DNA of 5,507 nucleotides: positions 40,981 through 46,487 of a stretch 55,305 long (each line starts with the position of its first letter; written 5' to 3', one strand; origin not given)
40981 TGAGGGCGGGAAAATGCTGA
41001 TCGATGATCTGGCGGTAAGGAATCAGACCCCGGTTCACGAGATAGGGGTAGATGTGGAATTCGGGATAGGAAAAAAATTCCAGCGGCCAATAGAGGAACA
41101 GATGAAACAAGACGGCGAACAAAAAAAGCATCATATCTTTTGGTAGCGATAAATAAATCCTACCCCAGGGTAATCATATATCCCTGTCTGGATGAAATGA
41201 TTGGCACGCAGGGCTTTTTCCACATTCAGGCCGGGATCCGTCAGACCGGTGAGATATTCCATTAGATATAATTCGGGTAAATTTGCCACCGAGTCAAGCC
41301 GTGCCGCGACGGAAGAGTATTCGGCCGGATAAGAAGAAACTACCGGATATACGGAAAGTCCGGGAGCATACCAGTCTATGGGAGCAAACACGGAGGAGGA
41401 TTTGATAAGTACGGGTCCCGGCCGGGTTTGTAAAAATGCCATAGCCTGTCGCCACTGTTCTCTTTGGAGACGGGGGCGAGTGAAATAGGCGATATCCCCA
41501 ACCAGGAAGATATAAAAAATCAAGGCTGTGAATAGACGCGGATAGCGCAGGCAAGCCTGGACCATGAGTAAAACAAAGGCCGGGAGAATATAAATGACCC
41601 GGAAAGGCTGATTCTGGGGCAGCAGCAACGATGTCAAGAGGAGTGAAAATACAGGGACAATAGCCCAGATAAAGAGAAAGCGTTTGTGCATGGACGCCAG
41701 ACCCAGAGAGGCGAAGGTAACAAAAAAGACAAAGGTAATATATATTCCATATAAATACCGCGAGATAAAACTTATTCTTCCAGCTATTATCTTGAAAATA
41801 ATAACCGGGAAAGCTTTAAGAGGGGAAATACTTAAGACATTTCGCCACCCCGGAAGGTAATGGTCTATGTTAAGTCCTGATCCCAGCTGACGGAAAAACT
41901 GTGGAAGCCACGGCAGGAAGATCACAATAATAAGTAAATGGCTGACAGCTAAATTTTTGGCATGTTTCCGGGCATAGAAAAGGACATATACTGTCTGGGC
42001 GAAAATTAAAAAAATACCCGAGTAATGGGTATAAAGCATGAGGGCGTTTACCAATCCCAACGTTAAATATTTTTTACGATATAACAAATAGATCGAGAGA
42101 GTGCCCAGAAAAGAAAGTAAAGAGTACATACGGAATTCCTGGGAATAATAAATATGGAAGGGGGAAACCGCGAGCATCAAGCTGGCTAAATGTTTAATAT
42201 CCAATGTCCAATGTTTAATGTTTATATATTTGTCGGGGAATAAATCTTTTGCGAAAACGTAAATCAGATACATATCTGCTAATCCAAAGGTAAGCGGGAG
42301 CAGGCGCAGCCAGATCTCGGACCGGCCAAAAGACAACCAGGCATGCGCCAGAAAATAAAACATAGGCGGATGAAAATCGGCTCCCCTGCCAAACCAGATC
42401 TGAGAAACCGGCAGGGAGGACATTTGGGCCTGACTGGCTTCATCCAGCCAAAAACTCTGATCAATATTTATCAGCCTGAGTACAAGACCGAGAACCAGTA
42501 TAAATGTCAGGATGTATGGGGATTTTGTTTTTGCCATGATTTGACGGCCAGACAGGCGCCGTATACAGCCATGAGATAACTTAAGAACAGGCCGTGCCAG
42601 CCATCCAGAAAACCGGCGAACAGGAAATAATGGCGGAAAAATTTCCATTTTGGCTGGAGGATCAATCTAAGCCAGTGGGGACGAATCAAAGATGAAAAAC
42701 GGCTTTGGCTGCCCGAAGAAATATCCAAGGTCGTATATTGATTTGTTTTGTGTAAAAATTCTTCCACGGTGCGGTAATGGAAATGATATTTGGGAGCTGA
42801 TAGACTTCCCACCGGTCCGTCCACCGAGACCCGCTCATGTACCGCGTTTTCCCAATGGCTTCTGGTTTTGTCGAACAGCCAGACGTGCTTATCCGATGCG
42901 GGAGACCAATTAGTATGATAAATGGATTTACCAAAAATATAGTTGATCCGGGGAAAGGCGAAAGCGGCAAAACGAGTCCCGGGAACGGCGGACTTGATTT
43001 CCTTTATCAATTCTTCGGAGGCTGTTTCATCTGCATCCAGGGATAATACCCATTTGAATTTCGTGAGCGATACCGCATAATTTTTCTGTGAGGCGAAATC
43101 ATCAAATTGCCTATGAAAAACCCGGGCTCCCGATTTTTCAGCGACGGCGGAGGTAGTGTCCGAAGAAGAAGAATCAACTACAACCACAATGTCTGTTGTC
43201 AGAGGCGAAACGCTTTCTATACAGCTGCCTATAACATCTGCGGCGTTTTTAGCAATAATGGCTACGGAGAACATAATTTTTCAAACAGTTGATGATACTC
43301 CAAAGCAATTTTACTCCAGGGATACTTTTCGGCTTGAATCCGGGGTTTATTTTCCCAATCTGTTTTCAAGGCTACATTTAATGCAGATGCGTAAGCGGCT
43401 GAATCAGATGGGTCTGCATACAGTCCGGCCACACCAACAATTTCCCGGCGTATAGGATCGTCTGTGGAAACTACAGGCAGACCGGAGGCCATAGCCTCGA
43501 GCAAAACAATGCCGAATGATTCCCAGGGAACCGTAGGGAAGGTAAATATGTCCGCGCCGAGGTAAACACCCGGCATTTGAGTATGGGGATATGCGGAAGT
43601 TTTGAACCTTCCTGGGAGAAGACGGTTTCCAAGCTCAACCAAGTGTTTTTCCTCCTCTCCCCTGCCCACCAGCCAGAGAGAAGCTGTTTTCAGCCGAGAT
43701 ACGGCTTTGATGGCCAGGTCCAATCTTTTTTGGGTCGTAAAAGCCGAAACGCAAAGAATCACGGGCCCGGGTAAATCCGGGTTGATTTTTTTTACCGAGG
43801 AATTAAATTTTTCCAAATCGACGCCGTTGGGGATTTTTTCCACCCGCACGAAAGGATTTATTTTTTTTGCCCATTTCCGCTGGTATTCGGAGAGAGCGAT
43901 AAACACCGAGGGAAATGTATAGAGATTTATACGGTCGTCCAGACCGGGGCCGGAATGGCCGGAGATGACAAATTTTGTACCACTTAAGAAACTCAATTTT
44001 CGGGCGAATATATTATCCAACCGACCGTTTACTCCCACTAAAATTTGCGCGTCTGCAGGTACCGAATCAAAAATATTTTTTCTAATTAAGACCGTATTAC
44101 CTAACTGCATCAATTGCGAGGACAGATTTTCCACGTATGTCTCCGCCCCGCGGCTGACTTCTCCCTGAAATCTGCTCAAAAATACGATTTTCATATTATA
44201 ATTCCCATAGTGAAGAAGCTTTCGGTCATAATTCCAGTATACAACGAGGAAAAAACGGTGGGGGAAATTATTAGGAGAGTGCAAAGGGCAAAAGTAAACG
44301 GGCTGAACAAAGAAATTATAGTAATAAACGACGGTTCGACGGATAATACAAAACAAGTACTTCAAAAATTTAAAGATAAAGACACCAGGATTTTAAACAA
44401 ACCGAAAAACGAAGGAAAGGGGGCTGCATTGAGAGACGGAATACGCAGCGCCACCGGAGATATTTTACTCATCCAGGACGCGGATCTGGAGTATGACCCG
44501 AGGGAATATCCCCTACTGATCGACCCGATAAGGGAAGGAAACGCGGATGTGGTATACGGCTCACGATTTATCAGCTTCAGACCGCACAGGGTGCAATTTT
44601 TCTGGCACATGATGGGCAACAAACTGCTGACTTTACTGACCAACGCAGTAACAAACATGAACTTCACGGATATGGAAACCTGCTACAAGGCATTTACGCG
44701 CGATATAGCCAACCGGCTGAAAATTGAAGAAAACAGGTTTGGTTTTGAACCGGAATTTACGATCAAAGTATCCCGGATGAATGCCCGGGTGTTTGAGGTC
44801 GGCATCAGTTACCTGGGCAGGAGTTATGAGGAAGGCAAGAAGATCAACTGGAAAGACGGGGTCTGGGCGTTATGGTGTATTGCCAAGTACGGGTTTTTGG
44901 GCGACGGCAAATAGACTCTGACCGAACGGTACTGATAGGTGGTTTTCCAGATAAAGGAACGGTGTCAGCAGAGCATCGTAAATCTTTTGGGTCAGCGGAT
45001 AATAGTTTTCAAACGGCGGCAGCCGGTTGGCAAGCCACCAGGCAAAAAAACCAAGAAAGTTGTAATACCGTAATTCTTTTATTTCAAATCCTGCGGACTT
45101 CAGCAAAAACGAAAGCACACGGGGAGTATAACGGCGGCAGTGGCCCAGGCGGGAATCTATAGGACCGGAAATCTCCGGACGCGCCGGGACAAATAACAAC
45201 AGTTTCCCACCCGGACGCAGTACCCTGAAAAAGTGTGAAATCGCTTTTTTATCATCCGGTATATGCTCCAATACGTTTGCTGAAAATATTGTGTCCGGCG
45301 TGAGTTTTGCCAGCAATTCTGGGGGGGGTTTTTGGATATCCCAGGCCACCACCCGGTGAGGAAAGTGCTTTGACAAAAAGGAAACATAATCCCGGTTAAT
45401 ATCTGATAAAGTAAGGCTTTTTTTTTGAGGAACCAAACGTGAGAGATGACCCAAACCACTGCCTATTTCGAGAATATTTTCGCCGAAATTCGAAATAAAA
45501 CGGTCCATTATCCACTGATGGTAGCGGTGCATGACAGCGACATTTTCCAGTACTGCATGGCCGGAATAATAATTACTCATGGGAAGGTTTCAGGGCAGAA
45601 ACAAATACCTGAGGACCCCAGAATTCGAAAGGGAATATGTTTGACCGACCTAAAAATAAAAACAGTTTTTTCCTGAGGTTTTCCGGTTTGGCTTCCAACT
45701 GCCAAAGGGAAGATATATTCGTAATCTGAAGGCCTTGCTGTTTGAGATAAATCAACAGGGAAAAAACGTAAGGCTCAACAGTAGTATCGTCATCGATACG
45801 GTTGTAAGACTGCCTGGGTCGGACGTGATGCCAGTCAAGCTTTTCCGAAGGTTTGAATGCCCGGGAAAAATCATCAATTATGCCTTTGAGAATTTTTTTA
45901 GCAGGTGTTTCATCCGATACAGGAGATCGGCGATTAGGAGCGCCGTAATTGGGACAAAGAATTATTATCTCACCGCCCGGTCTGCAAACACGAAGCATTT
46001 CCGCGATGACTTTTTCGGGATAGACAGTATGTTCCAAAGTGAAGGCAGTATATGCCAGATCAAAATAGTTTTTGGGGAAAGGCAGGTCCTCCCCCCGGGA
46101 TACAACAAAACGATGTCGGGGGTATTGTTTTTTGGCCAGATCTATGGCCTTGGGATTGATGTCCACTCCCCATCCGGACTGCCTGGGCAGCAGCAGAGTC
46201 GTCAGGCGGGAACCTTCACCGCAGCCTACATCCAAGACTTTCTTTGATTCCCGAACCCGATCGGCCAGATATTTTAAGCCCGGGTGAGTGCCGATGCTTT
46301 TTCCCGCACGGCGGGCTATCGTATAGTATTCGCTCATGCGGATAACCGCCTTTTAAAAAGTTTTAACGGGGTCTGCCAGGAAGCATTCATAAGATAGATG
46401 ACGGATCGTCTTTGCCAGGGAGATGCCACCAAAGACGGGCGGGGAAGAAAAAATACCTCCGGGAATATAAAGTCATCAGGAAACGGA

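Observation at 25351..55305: A 30-kb envelope-glycan supercluster combining a Wzx/Wzy-type pathway with an expansion of GT-C membrane glycosyltransferases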

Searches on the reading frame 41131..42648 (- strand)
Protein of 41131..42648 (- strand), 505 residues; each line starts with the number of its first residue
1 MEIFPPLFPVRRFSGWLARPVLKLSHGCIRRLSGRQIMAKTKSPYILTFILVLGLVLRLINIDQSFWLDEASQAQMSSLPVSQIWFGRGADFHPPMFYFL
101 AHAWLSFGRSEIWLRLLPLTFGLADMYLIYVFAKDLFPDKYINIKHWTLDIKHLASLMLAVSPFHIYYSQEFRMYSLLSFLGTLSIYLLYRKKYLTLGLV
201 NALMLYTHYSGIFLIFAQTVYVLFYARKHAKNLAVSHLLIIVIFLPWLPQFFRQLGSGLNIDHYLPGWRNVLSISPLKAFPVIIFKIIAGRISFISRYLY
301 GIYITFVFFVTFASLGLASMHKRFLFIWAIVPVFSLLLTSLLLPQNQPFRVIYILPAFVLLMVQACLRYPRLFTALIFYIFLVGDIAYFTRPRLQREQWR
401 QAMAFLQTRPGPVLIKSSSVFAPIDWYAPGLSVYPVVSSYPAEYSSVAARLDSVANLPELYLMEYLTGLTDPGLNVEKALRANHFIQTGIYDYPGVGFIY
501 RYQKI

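Call 6: search_protein_families(library=pfam, proteins=[window:41131-42648:-], max_evalue=0.01)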
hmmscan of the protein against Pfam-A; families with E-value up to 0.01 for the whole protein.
window:41131-42648:- (505 aa): 1 family
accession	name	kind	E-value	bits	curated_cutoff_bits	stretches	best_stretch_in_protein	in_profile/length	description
PF13231.12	PMT_2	-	0.00011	22.9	26.1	1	93-248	2-158/160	Dolichyl-phosphate-mannose-protein mannosyltransferase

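Call 9: search_protein_families(library=ncbifam, proteins=[window:41131-42648:-], max_evalue=0.1)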
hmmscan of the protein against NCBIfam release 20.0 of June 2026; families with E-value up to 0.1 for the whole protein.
window:41131-42648:- (505 aa): 0 families

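Call 30: search_solved_structures(query=A3, max_evalue=10, show_alignments=1)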
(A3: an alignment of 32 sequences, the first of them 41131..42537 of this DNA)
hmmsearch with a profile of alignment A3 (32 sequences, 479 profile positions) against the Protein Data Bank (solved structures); distinct sequences matched with E-value up to 10: 0.

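Call 89: search_protein_families(library=pfam, alignment_id=A3, max_evalue=0.01)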
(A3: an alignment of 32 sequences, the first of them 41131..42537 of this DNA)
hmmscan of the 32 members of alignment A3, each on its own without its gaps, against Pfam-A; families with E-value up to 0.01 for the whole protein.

A. member 1, window:41131-42537:- (468 aa): 1 family
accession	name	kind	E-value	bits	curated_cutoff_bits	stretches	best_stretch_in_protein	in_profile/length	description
PF13231.12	PMT_2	-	9.2e-05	23.1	26.1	1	56-211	2-158/160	Dolichyl-phosphate-mannose-protein mannosyltransferase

B. families by the number of members that match (of 32 scanned): 3 families
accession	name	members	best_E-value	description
PF13231.12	PMT_2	30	1e-22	Dolichyl-phosphate-mannose-protein mannosyltransferase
PF02366.24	PMT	3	1.1e-05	Dolichyl-phosphate-mannose-protein mannosyltransferase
PF02516.20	STT3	1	0.0061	Oligosaccharyl transferase STT3, N-terminal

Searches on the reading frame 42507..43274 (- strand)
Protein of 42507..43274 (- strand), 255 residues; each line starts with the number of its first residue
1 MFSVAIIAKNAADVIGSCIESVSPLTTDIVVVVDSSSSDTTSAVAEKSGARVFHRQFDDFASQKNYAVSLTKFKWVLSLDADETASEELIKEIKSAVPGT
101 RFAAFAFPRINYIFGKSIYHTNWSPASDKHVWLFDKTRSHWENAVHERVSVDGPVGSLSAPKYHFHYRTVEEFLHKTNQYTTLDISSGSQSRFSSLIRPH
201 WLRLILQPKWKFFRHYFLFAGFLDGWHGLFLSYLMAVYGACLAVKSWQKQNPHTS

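Call 6: search_protein_families(library=pfam, proteins=[window:42507-43274:-], max_evalue=0.01)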
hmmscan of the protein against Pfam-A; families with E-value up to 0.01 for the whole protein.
window:42507-43274:- (255 aa): 3 families
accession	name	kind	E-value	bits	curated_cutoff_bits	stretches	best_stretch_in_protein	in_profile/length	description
PF00535.33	Glycos_transf_2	-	7.8e-13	49.1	23.3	1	3-123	1-129/168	Glycosyl transferase family 2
PF13704.12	Glyco_tranf_2_4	-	0.001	20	27.5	1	9-83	1-82/98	Glycosyl transferase family 2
PF13641.12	Glyco_tranf_2_3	-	0.0012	19.3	27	1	2-97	3-111/230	Glycosyltransferase like family 2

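Call 42: search_protein_families(library=ncbifam, proteins=[window:42507-43274:-], max_evalue=0.001)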
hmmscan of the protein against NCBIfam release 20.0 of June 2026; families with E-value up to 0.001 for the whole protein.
window:42507-43274:- (255 aa): 5 families
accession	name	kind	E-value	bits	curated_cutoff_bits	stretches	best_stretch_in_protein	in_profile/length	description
TIGR04283.1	glyco_like_mftF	equivalog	2.1e-10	40.5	182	1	3-106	2-108/221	TIGR04283 family arsenosugar biosynthesis glycosyltransferase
NF010496.0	PRK13915.1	equivalog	1.4e-07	30.9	262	1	3-56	34-92/307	glucosyl-3-phosphoglycerate synthase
TIGR04182.1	glyco_TIGR04182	equivalog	2.4e-07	30.4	325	1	4-89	4-89/293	S-layer glycoprotein N-glycosyltransferase AglJ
TIGR04195.1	S_glycosyl_SunS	equivalog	1.8e-06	27.1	350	1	4-90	61-149/421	SunS family peptide S-glycosyltransferase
NF041391.1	DPhHxTase_Halo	equivalog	1.2e-05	24.4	375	1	10-96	5-92/213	dolichyl-phosphate hexose transferase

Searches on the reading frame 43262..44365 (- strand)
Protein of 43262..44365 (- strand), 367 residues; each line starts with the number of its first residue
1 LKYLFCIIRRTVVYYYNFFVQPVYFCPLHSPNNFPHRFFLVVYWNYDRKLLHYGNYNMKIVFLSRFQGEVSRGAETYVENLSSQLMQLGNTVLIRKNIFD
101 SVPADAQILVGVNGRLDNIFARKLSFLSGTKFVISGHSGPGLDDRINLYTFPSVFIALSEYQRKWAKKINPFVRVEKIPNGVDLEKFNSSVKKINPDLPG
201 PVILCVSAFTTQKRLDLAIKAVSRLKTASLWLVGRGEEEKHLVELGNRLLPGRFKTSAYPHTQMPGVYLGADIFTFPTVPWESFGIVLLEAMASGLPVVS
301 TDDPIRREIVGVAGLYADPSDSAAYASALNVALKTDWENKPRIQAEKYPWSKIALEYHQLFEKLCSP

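Call 6: search_protein_families(library=pfam, proteins=[window:43262-44365:-], max_evalue=0.01)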
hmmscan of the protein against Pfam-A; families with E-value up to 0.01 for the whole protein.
window:43262-44365:- (367 aa): 3 families
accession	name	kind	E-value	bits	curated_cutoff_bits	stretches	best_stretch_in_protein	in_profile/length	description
PF13692.12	Glyco_trans_1_4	-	3.4e-24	86.2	27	1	201-333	2-140/142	Glycosyl transferases group 1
PF00534.26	Glycos_transf_1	-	1.1e-22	80.9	26.4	1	192-338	7-160/172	Glycosyl transferases group 1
PF13439.12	Glyco_transf_4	-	4.4e-06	27.3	28.5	0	148-186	130-170/170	Glycosyltransferase Family 4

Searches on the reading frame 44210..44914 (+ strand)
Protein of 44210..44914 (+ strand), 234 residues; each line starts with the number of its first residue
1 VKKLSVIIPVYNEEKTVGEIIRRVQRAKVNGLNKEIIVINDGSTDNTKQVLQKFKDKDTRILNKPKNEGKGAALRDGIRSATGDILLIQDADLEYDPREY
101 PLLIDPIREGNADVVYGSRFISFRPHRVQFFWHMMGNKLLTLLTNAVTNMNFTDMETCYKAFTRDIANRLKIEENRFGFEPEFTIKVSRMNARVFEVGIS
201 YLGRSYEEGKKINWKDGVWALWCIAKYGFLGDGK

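Call 42: search_protein_families(library=ncbifam, proteins=[window:44210-44914:+], max_evalue=0.001)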
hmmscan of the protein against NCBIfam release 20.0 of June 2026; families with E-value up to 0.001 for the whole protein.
window:44210-44914:+ (234 aa): 23 families
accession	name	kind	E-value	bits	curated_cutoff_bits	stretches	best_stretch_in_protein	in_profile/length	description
TIGR04182.1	glyco_TIGR04182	equivalog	1.6e-36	126.2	325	1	4-226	2-216/293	S-layer glycoprotein N-glycosyltransferase AglJ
NF007986.1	PRK10714.1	equivalog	1.7e-21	76.6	529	1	1-210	5-209/316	undecaprenyl-phosphate 4-deoxy-4-formamido-L-arabinose transferase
NF058614.1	PPMAGASynPpgS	equivalog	4.1e-20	72.2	370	1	6-214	4-209/226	polyprenyl-phospho-N-acetylgalactosaminyl synthase PpgS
TIGR03937.1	PgaC_IcaA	equivalog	1.1e-19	70.7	422.3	1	2-108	45-151/407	poly-beta-1,6-N-acetyl-D-glucosamine synthase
NF047588.1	GlcsyltransPgfSStrep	equivalog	5.5e-19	68.5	500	1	3-177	2-176/308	glycosyltransferase PgfS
NF007482.0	PRK10073.1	equivalog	3e-18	65.9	423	1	2-115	6-118/334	glycosyltransferase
NF010496.0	PRK13915.1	equivalog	2.1e-16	59.9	262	1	2-107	31-142/307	glucosyl-3-phosphoglycerate synthase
NF041391.1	DPhHxTase_Halo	equivalog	2.5e-16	59.3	375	1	10-206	3-188/213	dolichyl-phosphate hexose transferase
TIGR04283.1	glyco_like_mftF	equivalog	4.4e-16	59.2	182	1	4-136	1-124/221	TIGR04283 family arsenosugar biosynthesis glycosyltransferase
NF041875.1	EPS_EpsD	equivalog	8.6e-15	54.9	370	1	4-99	1-96/325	exopolysaccharide biosynthesis glycosyltransferase EpsD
NF047683.1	TeichurnBiosyTuaG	equivalog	2.6e-11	43.7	400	1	3-94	7-98/252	teichuronic acid biosynthesis protein TuaG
TIGR03965.1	mycofact_glyco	equivalog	4.8e-10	38.9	280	1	3-105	75-177/467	mycofactocin biosynthesis glycosyltransferase MftF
NF038302.1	EPS_HpsE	equivalog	1.9e-09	36.9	300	1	3-90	2-94/307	hormogonium polysaccharide biosynthesis glycosyltransferase HpsE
NF050050.1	ProtGlycPglI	equivalog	5.3e-09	35.9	500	1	1-115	1-116/306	GalNAc(5)-diNAcBac-PP-undecaprenol beta-1,3-glucosyltransferase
TIGR03111.1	glyc2_xrt_Gpos1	hypoth_equivalog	1.9e-08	33.5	363.95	1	3-92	50-141/439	TIGR03111 family XrtG-associated glycosyltransferase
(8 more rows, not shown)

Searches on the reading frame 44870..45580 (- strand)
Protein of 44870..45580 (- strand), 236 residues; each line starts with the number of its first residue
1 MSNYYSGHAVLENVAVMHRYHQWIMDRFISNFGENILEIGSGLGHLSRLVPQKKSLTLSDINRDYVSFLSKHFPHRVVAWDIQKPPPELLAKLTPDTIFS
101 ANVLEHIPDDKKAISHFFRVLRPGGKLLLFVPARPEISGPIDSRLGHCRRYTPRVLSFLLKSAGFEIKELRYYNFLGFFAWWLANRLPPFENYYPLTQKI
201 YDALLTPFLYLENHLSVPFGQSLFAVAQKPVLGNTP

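Call 6: search_protein_families(library=pfam, proteins=[window:44870-45580:-], max_evalue=0.01)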
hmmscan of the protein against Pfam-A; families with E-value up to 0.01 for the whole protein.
window:44870-45580:- (236 aa): 6 families
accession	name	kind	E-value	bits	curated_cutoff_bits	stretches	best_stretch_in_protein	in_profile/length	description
PF13489.12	Methyltransf_23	-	1.1e-13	51.6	27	1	31-169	21-163/164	Methyltransferase domain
PF08242.18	Methyltransf_12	-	1.8e-10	41.8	30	1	37-127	1-98/98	Methyltransferase domain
PF08241.18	Methyltransf_11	-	3.7e-10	40.7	21.2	1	37-128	1-94/95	Methyltransferase domain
PF13649.12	Methyltransf_25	-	8.3e-09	36.5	27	1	36-125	1-97/97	Methyltransferase domain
PF13847.12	Methyltransf_31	-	2.6e-06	27.6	27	1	33-128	4-108/145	Methyltransferase domain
PF01209.24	Ubie_methyltran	-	0.001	18.9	20.1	1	20-137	35-159/233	ubiE/COQ5 methyltransferase family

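Call 61: search_protein_families(library=ncbifam, proteins=[window:44870-45580:-], max_evalue=0.0001)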
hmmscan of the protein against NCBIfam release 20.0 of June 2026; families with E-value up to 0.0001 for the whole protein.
window:44870-45580:- (236 aa): 4 families
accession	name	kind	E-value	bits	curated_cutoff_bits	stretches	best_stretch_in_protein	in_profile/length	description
TIGR02072.1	BioC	equivalog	6.2e-07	29.5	184.95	1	31-129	32-132/244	malonyl-ACP O-methyltransferase BioC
NF045667.1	MTase_DVU1556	equivalog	6.2e-06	25.8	155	1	33-167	23-162/213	DVU_1556 family methyltransferase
NF001240.0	PRK00216.1-1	equivalog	4.6e-05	22.6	378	1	17-135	47-174/251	bifunctional demethylmenaquinone methyltransferase/2-methoxy-6-polyprenyl-1,4-benzoquinol methylase UbiE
NF041536.1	ArsM_DUF2284_UU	exception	6.2e-05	21.5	575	0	96-129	147-180/459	arsenite methyltransferase/DUF2284 domain selenoprotein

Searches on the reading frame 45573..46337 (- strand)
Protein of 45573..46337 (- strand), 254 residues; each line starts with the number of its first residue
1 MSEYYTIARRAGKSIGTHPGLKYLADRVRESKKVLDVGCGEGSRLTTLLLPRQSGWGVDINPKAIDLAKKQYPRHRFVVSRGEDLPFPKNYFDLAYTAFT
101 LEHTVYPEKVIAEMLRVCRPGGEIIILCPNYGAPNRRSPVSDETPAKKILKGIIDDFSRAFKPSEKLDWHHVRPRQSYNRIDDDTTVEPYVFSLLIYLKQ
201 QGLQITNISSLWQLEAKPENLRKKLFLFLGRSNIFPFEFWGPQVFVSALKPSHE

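Call 6: search_protein_families(library=pfam, proteins=[window:45573-46337:-], max_evalue=0.01)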
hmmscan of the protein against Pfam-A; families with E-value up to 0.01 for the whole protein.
window:45573-46337:- (254 aa): 10 families
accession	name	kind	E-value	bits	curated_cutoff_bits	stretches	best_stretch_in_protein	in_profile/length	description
PF08241.18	Methyltransf_11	-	2.5e-21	76.6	21.2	1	35-126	1-95/95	Methyltransferase domain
PF13649.12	Methyltransf_25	-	6.5e-18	65.7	27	1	34-122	1-97/97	Methyltransferase domain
PF13847.12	Methyltransf_31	-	3.2e-14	53.3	27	1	31-130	4-113/145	Methyltransferase domain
PF13489.12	Methyltransf_23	-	1.6e-13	51.1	27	1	21-133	13-123/164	Methyltransferase domain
PF08242.18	Methyltransf_12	-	2.8e-11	44.4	30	1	35-123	1-97/98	Methyltransferase domain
PF07021.18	MetW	-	8.8e-11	42.2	21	1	21-137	4-118/193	Methionine biosynthesis protein MetW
PF01209.24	Ubie_methyltran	-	7.3e-10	39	20.1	1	27-127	44-152/233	ubiE/COQ5 methyltransferase family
PF06325.19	PrmA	-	0.00027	21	22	1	17-70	148-202/296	Ribosomal protein L11 methyltransferase (PrmA)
PF03141.22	Methyltransf_29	-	0.00032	19.8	23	1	30-130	117-221/506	Putative S-adenosyl-L-methionine-dependent methyltransferase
PF05175.20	MTS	-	0.0022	18.1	23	1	22-76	25-79/170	Methyltransferase small domain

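Call 61: search_protein_families(library=ncbifam, proteins=[window:45573-46337:-], max_evalue=0.0001)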
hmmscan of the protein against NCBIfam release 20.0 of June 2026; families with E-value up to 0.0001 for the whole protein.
window:45573-46337:- (254 aa): 26 families (the best 25 are shown)
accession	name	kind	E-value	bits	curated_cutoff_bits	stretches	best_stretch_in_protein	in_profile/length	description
NF045667.1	MTase_DVU1556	equivalog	1e-15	57.8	155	1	27-126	19-119/213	DVU_1556 family methyltransferase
TIGR01934.1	MenG_MenH_UbiE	subfamily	1.4e-13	50.7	158.35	1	28-127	37-142/223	ubiquinone/menaquinone biosynthesis methyltransferase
TIGR02072.1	BioC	equivalog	9.1e-12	45.3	184.95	1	24-125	27-131/244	malonyl-ACP O-methyltransferase BioC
TIGR02081.1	metW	equivalog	4.4e-11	42.7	189.5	1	21-139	4-120/194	methionine biosynthesis protein MetW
NF001240.0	PRK00216.1-1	equivalog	5.1e-11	42.1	378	1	27-127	60-169/251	bifunctional demethylmenaquinone methyltransferase/2-methoxy-6-polyprenyl-1,4-benzoquinol methylase UbiE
NF001244.0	PRK00216.1-5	equivalog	6.9e-11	41.9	216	1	30-127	48-154/236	bifunctional demethylmenaquinone methyltransferase/2-methoxy-6-polyprenyl-1,4-benzoquinol methylase UbiE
NF045825.1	FAmtase_mtf2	equivalog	1.6e-10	40.7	400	1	30-125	58-157/248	fatty-acid O-methyltransferase Mtf2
NF008300.0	PRK11088.1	equivalog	3.4e-10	39.9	303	1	29-129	84-182/272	23S rRNA (guanine(745)-N(1))-methyltransferase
NF007610.0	PRK10258.1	equivalog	4.2e-10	39.4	342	1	29-125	41-137/251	malonyl-ACP O-methyltransferase BioC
NF047649.1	MTase_UXPK_star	exception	2.1e-09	36.8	460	1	28-126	75-181/283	methyltransferase/UXPK-star double selenoprotein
NF045823.1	PthPhpthDimycoMt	equivalog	3.5e-09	36.2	300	1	31-124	67-164/256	phthiotriol/phenolphthiotriol dimycocerosates methyltransferase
NF001241.0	PRK00216.1-2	equivalog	1.7e-08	34.4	327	1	28-126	49-147/231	demethylmenaquinone methyltransferase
NF041537.1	ArsM_AhpD_UU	exception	2.1e-08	33.3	510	1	27-126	73-180/345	arsenite methyltransferase/AhpD domain selenoprotein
TIGR01983.1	UbiG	equivalog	1.1e-07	31.4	102.95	1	30-126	49-151/228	bifunctional 2-polyprenyl-6-hydroxyphenol methylase/3-demethylubiquinol 3-O-methyltransferase UbiG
NF041536.1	ArsM_DUF2284_UU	exception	1.1e-07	30.5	575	1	27-126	73-180/459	arsenite methyltransferase/DUF2284 domain selenoprotein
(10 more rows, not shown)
